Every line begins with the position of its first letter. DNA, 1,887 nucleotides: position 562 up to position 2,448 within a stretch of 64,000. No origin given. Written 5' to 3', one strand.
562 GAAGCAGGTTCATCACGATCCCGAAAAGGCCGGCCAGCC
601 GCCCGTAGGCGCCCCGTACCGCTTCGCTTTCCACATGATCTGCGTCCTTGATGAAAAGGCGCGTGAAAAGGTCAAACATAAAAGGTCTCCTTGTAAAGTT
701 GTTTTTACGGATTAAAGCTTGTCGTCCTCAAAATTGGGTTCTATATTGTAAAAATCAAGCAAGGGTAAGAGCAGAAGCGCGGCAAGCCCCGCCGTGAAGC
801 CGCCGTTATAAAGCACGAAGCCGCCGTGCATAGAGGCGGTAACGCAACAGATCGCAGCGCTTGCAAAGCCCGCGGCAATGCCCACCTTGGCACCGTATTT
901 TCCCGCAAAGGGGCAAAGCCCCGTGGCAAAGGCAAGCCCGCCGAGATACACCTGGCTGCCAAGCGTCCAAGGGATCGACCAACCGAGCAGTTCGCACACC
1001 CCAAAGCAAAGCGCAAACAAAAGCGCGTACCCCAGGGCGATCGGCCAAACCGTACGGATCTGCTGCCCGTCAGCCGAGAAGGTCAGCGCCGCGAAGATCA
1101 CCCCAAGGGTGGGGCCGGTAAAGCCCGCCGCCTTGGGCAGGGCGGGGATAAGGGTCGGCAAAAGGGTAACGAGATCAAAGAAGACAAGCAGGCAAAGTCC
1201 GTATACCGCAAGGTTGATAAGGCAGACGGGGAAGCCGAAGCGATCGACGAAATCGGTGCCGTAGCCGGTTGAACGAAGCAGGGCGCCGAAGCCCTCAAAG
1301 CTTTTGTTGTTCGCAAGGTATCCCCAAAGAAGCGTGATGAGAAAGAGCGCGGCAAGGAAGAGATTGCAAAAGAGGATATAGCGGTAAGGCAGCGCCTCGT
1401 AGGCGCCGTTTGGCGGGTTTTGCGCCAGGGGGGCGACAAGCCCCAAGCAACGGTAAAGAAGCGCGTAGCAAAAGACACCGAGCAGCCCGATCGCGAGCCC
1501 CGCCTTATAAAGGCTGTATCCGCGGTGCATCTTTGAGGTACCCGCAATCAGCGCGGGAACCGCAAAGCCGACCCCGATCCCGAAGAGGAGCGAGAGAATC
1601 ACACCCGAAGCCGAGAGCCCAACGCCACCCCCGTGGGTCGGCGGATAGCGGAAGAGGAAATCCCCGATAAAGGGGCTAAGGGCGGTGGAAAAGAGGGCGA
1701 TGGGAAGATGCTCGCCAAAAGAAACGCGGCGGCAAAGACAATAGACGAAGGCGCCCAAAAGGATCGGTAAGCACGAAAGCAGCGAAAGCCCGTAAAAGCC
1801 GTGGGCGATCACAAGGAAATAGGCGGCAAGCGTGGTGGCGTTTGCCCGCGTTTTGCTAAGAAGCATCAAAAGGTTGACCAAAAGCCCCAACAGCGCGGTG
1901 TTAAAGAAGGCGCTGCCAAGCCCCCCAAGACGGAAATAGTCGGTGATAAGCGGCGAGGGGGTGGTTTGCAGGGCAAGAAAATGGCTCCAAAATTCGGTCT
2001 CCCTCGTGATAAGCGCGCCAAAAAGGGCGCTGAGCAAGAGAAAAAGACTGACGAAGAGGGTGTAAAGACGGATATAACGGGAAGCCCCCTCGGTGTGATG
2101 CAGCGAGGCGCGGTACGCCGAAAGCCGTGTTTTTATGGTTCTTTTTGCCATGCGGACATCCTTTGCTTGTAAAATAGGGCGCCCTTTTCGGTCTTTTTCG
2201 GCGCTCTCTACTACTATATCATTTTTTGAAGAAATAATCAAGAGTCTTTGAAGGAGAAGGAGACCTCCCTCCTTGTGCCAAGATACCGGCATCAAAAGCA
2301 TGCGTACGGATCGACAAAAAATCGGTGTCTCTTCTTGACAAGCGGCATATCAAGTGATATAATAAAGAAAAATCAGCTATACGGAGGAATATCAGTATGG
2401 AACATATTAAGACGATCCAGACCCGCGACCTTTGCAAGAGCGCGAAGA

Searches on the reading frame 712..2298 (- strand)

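Call 61: search_protein_families(library=phrogs, alignment_id=A7, max_evalue=0.00001)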
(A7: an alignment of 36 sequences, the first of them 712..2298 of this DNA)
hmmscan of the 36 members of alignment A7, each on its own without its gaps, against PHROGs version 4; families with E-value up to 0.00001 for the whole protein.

A. member 1, window:712-2298:- (528 aa): 0 families

B. families by the number of members that match (of 36 scanned): 45 families (the first 25 are shown)
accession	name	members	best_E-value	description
phrog_293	-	2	1.5e-74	ABC transporter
phrog_20966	-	2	4.6e-53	-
phrog_2392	-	2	6.7e-35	ABC transporter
phrog_23675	-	2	2.3e-14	-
phrog_21263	-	2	1.6e-07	-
phrog_95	-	1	1.2e-103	integrase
phrog_1916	-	1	6.1e-90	-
phrog_2895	-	1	2.3e-66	-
phrog_4715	-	1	1.5e-54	ParB-like partition protein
phrog_1802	-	1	1.9e-43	radical SAM domain-containing protein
phrog_23281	-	1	5.8e-40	-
phrog_125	-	1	5.5e-31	DNA invertase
phrog_18374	-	1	6e-25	-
phrog_3264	-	1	2e-21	ParB-like partition protein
phrog_382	-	1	2.8e-18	minor tail protein with lysin activity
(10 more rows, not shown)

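Call 63: search_protein_families(library=pfam, proteins=[window:712-2298:-], max_evalue=0.00001)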
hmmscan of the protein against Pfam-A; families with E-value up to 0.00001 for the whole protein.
window:712-2298:- (528 aa): 1 family
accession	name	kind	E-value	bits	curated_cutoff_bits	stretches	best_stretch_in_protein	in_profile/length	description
PF07613.16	DUF1576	-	6.1e-59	199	25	2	101-281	3-176/178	Protein of unknown function (DUF1576)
